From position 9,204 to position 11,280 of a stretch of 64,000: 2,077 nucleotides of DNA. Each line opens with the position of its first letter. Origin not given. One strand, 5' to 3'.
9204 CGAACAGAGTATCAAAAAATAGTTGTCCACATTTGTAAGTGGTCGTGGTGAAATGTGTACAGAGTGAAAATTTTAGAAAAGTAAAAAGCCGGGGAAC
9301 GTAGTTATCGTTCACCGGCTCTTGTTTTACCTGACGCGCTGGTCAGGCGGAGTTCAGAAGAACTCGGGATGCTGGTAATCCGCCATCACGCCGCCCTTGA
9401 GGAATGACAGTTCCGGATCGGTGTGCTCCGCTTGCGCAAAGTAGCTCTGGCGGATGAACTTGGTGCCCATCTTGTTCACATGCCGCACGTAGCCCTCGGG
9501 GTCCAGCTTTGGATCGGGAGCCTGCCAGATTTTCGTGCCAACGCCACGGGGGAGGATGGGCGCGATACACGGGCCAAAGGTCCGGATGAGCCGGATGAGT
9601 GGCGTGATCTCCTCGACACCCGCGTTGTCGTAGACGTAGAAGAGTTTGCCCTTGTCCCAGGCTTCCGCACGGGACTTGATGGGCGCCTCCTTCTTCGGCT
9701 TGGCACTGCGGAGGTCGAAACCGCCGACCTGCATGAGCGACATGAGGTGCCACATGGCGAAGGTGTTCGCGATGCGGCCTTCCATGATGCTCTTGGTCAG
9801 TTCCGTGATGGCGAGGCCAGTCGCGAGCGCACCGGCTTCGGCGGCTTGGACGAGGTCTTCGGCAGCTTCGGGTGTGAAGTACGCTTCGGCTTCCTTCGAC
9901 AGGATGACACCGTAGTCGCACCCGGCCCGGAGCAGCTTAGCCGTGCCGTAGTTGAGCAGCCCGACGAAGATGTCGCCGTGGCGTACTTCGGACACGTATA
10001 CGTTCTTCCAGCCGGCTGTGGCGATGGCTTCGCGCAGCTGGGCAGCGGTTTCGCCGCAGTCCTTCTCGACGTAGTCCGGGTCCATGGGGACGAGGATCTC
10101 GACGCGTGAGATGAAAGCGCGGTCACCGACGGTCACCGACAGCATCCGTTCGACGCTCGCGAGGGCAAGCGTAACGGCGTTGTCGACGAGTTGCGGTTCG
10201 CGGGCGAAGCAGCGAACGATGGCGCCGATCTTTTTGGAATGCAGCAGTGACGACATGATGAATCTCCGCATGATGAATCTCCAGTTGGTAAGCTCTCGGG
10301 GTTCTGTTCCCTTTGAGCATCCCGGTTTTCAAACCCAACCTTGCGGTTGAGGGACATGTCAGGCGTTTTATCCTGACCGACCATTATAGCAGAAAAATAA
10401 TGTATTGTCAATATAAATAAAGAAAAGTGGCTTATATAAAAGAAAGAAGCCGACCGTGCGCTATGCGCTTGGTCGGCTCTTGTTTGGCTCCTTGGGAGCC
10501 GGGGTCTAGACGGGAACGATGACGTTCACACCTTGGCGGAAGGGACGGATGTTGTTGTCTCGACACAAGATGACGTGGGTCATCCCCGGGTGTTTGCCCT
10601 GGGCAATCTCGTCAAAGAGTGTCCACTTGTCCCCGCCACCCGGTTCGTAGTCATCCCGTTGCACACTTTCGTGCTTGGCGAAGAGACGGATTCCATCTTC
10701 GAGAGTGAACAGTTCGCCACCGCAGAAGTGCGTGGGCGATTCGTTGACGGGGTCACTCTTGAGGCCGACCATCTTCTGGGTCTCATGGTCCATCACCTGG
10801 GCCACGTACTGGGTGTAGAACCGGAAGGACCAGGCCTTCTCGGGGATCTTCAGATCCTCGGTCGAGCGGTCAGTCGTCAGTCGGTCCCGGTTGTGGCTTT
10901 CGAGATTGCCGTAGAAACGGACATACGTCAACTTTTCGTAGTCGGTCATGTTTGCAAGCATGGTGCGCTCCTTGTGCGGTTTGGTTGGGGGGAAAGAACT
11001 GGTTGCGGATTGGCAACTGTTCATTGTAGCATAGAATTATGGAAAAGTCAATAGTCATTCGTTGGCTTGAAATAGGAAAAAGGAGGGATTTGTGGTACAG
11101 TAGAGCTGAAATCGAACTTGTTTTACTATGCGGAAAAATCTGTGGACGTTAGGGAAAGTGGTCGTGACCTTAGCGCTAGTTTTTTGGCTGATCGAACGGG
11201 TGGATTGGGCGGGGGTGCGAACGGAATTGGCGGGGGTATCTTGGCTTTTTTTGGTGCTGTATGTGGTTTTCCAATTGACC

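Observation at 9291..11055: Terminator-bounded high-GC island (about 60% GC) with two unknown genes and a near-consensus sigma70 promoter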

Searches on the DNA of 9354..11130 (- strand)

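Call 38: search_rna_families(source=window, start=10240, end=11130, threshold=evalue, max_evalue=10, show_alignments=3)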
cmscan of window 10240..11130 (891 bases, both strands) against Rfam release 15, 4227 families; matches with E-value up to 10: 6.
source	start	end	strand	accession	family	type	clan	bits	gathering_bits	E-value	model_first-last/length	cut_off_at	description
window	10408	10488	+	RF02074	STnc240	Gene; sRNA;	-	18.2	55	9.2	1-77/77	no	Enterobacterial sRNA STnc240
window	10428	10492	+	RF04288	mir-9201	Gene; miRNA;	CL00147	17.3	95.5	1.3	1-81/81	no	mir-9201 microRNA precursor family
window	10465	10523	+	RF01839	eeev_FSE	Cis-reg; frameshift_element;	-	14.3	80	7.4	1-73/73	no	eastern equine encephalitis ribosomal frameshift element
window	10993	11080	+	RF01929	bxd_1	Gene; lncRNA;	-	11.8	75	8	1-86/86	no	Bithoraxoid conserved region 1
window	10652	10688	-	RF01857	Archaea_SRP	Gene;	CL00003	10.9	96.5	5.8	188-224/317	no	Archaeal signal recognition particle RNA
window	10408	10470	+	RF01675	CrcZ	Gene; sRNA;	-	10.2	95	3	1-398/398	no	Pseudomonas sRNA CrcZ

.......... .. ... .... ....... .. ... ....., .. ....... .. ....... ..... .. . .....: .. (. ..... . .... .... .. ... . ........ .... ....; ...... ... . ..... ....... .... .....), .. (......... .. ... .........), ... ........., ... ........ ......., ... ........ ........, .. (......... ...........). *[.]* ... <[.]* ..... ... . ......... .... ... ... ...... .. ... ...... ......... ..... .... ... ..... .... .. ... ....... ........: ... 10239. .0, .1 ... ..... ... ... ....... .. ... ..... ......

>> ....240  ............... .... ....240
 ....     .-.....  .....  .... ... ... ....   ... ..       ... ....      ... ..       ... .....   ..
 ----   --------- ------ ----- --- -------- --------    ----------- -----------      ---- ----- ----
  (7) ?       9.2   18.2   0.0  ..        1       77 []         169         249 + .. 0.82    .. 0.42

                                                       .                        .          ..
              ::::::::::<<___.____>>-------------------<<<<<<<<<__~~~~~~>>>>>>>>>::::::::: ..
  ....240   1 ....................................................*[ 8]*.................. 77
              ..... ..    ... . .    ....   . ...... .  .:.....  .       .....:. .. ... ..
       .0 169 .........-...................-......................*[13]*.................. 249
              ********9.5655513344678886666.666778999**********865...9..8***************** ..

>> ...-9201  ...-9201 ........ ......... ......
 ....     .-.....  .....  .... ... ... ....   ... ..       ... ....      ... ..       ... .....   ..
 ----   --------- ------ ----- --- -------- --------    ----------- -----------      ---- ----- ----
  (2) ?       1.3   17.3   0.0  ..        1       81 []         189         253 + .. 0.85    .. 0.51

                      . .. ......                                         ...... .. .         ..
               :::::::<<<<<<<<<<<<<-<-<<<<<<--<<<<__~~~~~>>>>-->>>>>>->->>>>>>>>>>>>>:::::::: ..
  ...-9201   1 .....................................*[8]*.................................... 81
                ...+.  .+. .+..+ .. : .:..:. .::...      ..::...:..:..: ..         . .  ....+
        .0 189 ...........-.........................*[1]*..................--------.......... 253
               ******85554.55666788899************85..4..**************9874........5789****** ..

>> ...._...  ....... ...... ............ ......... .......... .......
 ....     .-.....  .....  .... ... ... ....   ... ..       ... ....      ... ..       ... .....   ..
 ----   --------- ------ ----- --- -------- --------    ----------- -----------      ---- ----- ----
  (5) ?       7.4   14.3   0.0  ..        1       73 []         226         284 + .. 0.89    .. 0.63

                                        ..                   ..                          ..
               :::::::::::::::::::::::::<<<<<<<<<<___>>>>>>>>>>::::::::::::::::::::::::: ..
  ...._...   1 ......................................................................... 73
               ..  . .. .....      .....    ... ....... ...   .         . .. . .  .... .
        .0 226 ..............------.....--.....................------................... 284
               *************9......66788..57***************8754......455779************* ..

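Call 39: search_rna_families(source=L006, start=8640, end=12760, threshold=evalue, max_evalue=10, show_alignments=2)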
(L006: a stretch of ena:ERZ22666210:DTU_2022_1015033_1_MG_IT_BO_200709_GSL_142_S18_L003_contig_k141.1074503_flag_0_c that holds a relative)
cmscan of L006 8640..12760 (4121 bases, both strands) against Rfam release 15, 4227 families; matches with E-value up to 10: 3.
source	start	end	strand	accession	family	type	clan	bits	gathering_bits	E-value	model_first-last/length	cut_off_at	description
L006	10921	10967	+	RF00489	ctRNA_p42d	Gene; antisense;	-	19.5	50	1.2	1-46/46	no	ctRNA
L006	11973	12035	-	RF02483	GlsR20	Gene; snRNA; snoRNA; HACA-box;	-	16.6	100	5.1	1-107/107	no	Small nucleolar RNA GlsR20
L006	9860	9912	+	RF01395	isrL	Gene; sRNA;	-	10.5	35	10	285-339/345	no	isrL Hfq binding RNA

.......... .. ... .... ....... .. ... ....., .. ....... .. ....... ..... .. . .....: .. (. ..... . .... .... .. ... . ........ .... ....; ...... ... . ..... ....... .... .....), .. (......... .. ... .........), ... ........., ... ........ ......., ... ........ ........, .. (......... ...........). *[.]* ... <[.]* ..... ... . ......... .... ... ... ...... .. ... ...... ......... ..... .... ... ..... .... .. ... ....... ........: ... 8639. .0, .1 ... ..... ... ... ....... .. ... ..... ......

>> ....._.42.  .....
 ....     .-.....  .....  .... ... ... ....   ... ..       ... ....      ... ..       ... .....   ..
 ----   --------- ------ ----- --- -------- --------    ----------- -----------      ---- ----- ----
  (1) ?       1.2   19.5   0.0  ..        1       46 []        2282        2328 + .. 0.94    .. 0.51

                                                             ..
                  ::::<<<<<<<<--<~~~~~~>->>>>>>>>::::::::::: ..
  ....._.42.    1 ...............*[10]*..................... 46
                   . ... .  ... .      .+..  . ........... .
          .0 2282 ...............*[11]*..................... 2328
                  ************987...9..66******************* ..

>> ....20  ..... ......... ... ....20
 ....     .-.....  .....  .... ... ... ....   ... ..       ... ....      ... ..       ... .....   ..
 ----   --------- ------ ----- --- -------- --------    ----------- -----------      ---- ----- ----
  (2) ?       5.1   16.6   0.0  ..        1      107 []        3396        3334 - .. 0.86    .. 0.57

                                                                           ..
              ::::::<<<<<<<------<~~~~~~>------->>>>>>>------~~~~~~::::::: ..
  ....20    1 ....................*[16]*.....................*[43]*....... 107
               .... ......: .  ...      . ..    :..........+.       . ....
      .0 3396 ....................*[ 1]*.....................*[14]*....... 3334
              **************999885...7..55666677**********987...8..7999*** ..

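Call 70: build_rna_model(alignment_id=A4, structure=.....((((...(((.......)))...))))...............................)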
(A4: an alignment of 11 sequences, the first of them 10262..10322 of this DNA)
Model R1 built from alignment A4 (11 sequences, 63 columns); structure: as given.
model positions 60; base pairs 7; branch points 0; effective number of sequences 5.15; information 0.931 bits per position. Calibrated on 0.2 Mb of random sequence (short: E-values are rough).
structure used (alignment columns):
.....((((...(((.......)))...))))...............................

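Call 71: search_with_rna_model(model_id=R1, sources=[window, L006, L008, L012, L013, L014, L015, L016, L017, L018, L019, L020, L021, L022, L023, L024, L025, L026, L027, L028, L029, L030, L031, L032, L033, L034, L035, L036, L037, L038, L039, L040, L042, L043, L051, L052], max_evalue=10, show_alignments=0)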
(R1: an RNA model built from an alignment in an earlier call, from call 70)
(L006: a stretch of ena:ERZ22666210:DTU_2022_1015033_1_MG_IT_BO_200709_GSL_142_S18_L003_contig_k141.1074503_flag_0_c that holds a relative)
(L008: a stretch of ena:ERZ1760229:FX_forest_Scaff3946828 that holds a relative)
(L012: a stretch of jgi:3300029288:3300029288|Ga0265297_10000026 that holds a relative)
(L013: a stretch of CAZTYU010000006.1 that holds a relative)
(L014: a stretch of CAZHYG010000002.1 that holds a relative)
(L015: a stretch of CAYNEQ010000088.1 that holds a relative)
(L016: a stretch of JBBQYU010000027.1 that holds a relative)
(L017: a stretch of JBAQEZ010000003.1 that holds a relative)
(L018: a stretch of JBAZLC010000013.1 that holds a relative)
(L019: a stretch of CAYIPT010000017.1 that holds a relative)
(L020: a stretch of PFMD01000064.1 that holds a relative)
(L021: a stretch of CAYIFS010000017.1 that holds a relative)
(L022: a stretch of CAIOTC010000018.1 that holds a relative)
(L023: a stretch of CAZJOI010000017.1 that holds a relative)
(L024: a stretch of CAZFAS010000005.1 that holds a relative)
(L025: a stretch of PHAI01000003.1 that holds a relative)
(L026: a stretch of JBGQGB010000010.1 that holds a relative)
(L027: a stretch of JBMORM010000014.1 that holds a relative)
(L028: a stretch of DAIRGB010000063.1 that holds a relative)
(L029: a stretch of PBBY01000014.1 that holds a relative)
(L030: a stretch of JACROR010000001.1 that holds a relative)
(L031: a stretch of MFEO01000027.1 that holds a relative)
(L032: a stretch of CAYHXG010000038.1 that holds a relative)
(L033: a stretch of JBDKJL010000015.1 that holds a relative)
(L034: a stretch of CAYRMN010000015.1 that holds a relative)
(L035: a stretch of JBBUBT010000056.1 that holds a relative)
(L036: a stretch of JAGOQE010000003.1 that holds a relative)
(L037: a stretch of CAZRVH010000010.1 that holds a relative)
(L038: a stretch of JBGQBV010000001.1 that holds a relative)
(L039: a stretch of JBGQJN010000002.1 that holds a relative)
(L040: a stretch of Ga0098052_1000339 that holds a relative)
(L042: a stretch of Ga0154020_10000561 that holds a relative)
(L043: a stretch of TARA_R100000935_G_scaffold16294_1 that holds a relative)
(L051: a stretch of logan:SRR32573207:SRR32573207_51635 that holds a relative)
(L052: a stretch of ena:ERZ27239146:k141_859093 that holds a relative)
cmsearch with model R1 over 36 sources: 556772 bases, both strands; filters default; matches with E-value up to 10: 22.
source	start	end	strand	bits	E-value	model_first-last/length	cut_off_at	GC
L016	11119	11178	+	75.5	5.5e-18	1-60/60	no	0.43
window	10263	10322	-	73.6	1.9e-17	1-60/60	no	0.52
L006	9949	10009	+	72.8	3.2e-17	1-60/60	no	0.54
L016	9948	10006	+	71.4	8e-17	1-60/60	no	0.44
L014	9956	10015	+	70.2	1.8e-16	1-60/60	no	0.58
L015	693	751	+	69.7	2.4e-16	1-60/60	no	0.53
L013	9948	10006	+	69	4e-16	1-60/60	no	0.54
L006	12165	12225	+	68.5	5.4e-16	1-60/60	no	0.56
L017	9951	10009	+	65.7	3.4e-15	1-60/60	no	0.46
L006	8793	8851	+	64.6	7e-15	1-60/60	no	0.51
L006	11091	11149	+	64.2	9.2e-15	1-60/60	no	0.46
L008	10052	10111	+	63.9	1.1e-14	1-60/60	no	0.55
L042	369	427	+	63.5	1.4e-14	1-60/60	no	0.53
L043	9458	9512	+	26.5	0.00046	1-60/60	no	0.51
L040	6293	6347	-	22.1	0.008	1-60/60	no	0.55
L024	6658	6726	+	21.6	0.012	1-60/60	no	0.46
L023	3315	3372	+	17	0.24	1-60/60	no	0.5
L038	9940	9997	+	15.5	0.61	1-60/60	no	0.52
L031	9932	9991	+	14.1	1.6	1-60/60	no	0.53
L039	6035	6086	-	13.6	2.1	1-60/60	no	0.33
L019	9976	10006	+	12.3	5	1-60/60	no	0.48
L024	15882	15943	-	11.6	7.8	1-60/60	no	0.37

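Call 90: search_with_rna_model(model_id=R1, sources=[L055, L056, L057, L058, L051, L053, L054], max_evalue=10)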
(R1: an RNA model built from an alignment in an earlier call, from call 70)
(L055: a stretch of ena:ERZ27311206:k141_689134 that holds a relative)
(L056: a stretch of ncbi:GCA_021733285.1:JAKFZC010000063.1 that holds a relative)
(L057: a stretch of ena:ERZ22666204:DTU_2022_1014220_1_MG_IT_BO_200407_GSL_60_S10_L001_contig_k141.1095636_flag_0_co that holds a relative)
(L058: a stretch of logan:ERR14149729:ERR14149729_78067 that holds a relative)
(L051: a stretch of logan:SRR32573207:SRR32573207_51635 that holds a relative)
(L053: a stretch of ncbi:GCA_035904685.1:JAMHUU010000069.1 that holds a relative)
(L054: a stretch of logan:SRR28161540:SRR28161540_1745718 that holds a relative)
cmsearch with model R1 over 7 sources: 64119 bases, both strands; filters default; matches with E-value up to 10: 6.
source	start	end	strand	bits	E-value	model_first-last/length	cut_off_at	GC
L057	5950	6009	+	75.9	4.9e-19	1-60/60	no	0.47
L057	7121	7179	+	71.3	9.8e-18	1-60/60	no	0.42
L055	5951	6009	+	51.1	5.4e-12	1-60/60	no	0.51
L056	6043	6105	+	42.8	1.3e-09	1-60/60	no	0.49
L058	3752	3812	+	36.5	7.7e-08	1-60/60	no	0.54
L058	132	158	-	10.2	2.3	1-60/60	no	0.44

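Call 101: search_with_rna_model(model_id=R1, sources=[window, L006, L008, L013, L014, L015, L016, L017, L042, L055, L056, L057, L058, L024, L023, L038, L031], max_evalue=1, make_alignment=true)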
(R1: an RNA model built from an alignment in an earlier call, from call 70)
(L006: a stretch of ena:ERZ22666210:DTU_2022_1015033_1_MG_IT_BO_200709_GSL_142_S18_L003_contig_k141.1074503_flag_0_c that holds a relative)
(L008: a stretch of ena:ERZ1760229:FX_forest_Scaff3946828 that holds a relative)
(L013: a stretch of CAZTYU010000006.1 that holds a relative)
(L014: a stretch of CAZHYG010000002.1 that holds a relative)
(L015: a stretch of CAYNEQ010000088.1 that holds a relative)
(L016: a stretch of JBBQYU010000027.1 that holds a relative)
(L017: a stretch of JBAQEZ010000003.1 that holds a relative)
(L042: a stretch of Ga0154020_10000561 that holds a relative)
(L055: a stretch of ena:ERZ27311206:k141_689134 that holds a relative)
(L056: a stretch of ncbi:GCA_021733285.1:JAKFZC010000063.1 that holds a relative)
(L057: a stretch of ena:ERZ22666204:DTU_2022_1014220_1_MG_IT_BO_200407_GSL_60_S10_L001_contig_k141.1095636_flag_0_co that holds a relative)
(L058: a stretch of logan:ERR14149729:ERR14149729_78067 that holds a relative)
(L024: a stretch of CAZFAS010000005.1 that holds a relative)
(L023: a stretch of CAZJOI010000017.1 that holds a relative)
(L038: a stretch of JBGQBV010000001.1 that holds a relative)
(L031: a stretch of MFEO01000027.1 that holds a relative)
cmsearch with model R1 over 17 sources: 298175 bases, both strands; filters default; matches with E-value up to 1: 22.
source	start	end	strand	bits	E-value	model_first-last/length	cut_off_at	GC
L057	5950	6009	+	75.9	2.3e-18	1-60/60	no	0.47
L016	11119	11178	+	75.5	2.9e-18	1-60/60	no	0.43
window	10263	10322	-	73.6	1e-17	1-60/60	no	0.52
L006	9949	10009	+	72.8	1.7e-17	1-60/60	no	0.54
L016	9948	10006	+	71.4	4.3e-17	1-60/60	no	0.44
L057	7121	7179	+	71.3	4.5e-17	1-60/60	no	0.42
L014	9956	10015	+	70.2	9.7e-17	1-60/60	no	0.58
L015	693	751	+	69.7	1.3e-16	1-60/60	no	0.53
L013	9948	10006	+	69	2.1e-16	1-60/60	no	0.54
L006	12165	12225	+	68.5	2.9e-16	1-60/60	no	0.56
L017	9951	10009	+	65.7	1.8e-15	1-60/60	no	0.46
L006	8793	8851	+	64.6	3.7e-15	1-60/60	no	0.51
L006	11091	11149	+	64.2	4.9e-15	1-60/60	no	0.46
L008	10052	10111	+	63.9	5.8e-15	1-60/60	no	0.55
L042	369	427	+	63.5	7.6e-15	1-60/60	no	0.53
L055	5951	6009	+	51.1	2.5e-11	1-60/60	no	0.51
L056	6043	6105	+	42.8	5.8e-09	1-60/60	no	0.49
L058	3752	3812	+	36.5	3.6e-07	1-60/60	no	0.54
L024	6658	6726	+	21.6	0.0062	1-60/60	no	0.46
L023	3315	3372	+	17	0.13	1-60/60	no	0.5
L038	9940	9997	+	15.5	0.33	1-60/60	no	0.52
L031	9932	9991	+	14.1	0.85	1-60/60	no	0.53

Alignment A5: 22 matches aligned to the model, 93 columns, each read 5' to 3' on its own strand. Consensus structure (alignment columns), stored with it:
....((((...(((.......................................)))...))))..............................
